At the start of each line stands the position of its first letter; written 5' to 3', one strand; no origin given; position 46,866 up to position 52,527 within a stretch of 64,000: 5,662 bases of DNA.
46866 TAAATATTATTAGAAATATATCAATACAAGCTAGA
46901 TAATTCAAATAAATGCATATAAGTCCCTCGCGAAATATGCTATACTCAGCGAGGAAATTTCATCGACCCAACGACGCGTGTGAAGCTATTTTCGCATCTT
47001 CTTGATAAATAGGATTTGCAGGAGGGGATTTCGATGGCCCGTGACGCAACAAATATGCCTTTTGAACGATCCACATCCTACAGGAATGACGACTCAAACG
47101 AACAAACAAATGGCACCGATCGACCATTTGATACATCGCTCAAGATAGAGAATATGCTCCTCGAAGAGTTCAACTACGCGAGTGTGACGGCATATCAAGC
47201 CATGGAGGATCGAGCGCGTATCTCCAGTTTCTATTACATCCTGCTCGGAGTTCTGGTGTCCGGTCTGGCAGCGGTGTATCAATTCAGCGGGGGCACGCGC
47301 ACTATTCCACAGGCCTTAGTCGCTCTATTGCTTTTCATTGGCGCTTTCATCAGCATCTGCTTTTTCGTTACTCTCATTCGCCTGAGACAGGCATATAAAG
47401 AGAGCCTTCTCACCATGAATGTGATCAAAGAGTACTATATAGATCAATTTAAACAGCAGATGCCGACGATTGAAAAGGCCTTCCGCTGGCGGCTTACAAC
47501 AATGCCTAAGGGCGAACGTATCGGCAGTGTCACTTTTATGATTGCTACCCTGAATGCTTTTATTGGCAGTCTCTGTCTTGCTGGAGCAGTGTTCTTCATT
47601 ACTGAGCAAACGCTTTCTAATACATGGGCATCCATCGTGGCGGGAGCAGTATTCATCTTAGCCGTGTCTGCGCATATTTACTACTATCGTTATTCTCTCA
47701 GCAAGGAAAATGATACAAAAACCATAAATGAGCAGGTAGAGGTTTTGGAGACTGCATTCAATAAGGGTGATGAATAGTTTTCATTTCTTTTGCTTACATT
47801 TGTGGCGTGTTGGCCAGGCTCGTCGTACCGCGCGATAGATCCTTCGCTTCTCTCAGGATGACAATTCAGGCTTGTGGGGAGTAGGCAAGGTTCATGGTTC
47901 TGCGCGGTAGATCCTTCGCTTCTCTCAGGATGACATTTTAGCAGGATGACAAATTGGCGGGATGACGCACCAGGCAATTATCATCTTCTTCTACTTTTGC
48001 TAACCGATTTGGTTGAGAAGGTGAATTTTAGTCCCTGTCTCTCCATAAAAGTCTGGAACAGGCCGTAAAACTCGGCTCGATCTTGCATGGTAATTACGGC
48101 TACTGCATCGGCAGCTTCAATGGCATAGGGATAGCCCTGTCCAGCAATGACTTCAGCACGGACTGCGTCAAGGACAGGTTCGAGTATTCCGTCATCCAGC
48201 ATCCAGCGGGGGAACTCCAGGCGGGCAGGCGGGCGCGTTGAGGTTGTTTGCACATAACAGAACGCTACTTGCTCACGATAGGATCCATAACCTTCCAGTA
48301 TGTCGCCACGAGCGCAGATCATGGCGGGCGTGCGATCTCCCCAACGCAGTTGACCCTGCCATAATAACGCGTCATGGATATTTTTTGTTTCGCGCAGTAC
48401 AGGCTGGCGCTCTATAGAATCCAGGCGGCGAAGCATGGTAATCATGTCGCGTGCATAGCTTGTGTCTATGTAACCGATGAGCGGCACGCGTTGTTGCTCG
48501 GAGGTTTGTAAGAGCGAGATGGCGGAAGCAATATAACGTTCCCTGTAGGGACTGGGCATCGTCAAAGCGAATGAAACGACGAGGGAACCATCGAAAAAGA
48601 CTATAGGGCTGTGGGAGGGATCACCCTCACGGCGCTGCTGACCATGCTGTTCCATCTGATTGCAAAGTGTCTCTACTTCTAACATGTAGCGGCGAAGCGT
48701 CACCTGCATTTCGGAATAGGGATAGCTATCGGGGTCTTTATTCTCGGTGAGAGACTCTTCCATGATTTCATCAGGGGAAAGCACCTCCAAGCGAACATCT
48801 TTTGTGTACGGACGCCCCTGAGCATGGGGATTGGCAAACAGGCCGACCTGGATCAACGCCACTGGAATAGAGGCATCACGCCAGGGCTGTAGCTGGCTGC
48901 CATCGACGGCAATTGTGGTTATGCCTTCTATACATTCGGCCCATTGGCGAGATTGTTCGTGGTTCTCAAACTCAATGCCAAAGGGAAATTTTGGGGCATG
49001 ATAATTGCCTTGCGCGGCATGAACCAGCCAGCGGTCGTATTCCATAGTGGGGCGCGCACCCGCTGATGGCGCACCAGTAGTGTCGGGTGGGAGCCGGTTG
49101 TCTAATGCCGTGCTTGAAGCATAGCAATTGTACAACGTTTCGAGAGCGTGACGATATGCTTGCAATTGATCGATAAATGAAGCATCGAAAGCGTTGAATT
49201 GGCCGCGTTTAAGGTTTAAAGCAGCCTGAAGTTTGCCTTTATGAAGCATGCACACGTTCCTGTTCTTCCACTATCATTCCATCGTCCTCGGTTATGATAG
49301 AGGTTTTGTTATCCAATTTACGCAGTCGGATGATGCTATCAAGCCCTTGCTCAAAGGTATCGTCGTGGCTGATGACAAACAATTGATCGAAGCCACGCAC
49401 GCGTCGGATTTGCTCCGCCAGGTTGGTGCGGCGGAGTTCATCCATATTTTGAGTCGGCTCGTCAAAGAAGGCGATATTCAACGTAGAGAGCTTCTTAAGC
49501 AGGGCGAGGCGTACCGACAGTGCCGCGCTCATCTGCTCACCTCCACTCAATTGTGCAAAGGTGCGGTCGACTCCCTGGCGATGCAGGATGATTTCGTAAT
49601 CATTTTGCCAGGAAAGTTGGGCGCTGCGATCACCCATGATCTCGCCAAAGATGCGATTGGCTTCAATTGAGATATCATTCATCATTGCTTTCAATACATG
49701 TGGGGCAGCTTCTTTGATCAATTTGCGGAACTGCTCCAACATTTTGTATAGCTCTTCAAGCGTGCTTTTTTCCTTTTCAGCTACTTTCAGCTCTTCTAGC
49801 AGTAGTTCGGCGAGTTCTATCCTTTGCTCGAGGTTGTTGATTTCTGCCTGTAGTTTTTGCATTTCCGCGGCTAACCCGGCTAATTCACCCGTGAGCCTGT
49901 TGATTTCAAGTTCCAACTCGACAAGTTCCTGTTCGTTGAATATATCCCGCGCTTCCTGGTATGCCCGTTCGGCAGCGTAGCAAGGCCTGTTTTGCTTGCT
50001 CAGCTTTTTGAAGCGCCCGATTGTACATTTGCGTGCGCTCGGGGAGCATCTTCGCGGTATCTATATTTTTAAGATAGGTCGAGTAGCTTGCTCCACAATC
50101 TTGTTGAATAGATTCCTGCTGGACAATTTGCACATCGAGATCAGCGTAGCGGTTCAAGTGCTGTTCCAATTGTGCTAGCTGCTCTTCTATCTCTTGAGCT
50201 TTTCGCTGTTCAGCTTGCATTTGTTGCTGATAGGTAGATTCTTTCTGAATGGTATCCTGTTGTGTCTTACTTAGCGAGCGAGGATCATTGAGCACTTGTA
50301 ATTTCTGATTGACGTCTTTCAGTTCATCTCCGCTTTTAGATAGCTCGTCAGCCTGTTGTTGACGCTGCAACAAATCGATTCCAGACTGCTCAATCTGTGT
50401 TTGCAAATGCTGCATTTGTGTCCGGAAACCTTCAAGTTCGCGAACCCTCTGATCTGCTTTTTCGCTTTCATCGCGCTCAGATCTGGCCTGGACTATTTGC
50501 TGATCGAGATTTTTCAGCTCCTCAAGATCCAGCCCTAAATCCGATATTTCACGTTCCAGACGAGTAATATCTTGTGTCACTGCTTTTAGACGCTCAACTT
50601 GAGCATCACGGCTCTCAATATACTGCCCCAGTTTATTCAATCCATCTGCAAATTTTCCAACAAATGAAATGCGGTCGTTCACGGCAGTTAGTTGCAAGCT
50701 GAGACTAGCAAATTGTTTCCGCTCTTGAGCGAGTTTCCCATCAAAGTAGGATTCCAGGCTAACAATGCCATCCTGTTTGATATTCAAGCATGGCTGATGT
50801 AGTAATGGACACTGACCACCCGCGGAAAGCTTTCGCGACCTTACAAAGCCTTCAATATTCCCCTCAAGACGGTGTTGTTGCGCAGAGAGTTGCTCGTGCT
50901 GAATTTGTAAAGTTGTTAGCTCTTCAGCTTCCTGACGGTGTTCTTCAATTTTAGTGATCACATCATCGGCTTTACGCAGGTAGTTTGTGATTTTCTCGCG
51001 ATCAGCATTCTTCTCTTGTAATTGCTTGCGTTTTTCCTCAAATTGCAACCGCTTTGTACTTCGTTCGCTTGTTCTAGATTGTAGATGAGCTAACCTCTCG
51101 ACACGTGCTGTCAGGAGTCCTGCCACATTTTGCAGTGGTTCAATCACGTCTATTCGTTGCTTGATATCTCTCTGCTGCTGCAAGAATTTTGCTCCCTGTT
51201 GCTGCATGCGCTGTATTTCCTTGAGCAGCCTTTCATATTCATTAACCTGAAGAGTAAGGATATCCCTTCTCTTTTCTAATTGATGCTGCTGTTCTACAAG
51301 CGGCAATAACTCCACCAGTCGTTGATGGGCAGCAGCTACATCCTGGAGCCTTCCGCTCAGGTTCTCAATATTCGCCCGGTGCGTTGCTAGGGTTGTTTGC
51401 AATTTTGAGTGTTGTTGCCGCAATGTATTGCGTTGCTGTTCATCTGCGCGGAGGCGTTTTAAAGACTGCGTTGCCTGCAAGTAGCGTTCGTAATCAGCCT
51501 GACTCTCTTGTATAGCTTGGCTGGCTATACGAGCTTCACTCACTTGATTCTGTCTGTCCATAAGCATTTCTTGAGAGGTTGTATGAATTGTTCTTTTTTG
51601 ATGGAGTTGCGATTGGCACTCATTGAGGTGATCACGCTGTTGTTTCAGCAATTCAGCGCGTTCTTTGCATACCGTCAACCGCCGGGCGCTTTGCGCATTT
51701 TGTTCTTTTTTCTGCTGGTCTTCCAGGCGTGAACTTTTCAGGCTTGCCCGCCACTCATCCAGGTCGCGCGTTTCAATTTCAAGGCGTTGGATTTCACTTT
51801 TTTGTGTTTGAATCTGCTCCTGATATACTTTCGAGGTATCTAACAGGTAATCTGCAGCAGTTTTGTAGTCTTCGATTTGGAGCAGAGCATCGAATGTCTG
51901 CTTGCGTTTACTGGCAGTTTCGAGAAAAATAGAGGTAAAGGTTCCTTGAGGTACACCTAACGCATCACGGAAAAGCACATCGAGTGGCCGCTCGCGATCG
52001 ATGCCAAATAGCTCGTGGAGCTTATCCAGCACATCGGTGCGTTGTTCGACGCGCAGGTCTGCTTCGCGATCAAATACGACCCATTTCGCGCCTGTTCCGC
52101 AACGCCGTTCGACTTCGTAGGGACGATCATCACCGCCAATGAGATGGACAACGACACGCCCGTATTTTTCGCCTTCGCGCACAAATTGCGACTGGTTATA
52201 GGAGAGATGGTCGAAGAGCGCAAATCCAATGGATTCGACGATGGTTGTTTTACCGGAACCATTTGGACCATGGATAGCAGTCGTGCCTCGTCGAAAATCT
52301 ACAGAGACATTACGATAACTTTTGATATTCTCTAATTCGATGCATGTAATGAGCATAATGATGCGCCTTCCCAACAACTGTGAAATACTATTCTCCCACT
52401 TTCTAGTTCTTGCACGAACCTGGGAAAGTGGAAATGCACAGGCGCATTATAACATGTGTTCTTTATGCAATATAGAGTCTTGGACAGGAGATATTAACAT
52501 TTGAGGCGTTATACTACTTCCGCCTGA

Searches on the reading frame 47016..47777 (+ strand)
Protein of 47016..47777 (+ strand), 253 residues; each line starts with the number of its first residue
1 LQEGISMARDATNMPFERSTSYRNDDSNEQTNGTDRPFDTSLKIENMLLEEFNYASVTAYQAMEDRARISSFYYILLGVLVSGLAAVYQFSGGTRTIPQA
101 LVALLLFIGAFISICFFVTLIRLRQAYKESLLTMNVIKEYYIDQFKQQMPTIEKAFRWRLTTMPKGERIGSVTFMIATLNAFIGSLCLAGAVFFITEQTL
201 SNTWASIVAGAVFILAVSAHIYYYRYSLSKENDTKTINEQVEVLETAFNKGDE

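Call 7: search_protein_families(library=pfam, proteins=[window:47016-47777:+], max_evalue=0.01)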
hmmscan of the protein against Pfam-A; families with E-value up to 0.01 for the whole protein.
window:47016-47777:+ (253 aa): 3 families
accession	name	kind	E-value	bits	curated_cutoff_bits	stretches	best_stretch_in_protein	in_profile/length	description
PF24838.2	8xMP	-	0.00015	22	30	1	50-184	2-133/136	Octameric membrane protein family (8xMP)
PF07332.16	Phage_holin_3_6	-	0.0017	18.8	28.4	0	169-236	35-104/116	Putative Actinobacterial Holin-X, holin superfamily III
PF13567.11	DUF4131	-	0.0081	16.3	31.6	0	70-128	4-58/165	Domain of unknown function (DUF4131)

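Call 24: find_encoding_contigs(protein=window:47016-47777:+, flank=10000, max_places=10)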
Protein window:47016-47777:+ (253 aa): no gene with exactly this product is on record in the collection.

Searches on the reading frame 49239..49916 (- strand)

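Call 38: search_protein_families(library=pfam, proteins=[window:49239-49916:-], max_evalue=0.001)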
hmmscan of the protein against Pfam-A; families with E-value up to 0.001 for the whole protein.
window:49239-49916:- (225 aa): 2 families
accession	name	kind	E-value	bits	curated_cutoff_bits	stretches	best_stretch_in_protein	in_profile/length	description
PF02463.25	SMC_N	-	1.2e-10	41.7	40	1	68-205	135-218/220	RecF/RecN/SMC N terminal domain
PF13558.12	SbcC_Walker_B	-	0.00027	21.6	27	1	116-168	26-86/90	SbcC/RAD50-like, Walker B motif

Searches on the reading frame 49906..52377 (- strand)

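Call 7: search_protein_families(library=pfam, proteins=[window:49906-52377:-], max_evalue=0.01)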
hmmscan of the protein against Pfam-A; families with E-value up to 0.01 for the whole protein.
window:49906-52377:- (823 aa): 6 families
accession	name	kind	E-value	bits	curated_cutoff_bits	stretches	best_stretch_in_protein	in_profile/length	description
PF13476.12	AAA_23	-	3.3e-20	74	27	1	13-202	2-189/201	AAA domain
PF02463.25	SMC_N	-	5.7e-10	39.4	40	1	10-55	2-49/220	RecF/RecN/SMC N terminal domain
PF13555.12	AAA_29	-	1.2e-05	25.3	27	1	13-62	4-56/61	P-loop containing region of AAA domain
PF13175.12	AAA_15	-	0.0024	18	32.1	1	8-395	1-282/374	AAA ATPase domain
PF00005.33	ABC_tran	-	0.0045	18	25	1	22-50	2-31/137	ABC transporter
PF13304.12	AAA_21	-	0.0049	17.4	27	1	33-61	2-32/304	AAA domain, putative AbiEii toxin, Type IV TA system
